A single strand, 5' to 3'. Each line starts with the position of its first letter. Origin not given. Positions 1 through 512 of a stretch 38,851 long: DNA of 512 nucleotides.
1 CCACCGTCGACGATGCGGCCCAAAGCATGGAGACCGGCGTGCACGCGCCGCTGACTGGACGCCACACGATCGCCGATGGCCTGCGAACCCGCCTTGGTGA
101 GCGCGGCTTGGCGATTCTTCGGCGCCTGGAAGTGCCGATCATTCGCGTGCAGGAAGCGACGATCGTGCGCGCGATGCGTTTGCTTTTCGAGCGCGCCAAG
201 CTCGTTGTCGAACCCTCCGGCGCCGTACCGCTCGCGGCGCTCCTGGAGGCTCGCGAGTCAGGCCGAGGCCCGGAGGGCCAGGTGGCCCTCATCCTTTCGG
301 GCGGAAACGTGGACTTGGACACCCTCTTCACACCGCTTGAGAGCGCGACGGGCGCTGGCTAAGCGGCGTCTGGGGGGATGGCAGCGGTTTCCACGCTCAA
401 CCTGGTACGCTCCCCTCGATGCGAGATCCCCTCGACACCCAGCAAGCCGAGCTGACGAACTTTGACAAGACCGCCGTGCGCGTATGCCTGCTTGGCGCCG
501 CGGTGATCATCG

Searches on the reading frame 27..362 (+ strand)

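Call 12: search_protein_families(library=pfam, proteins=[window:27-362:+], max_evalue=0.001)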
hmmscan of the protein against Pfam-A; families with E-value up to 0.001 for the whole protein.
window:27-362:+ (111 aa): 1 family
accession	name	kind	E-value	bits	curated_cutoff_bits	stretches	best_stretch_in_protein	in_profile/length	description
PF00291.31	PALP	-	2.7e-15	56.9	35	1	3-92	204-295/295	Pyridoxal-phosphate dependent enzyme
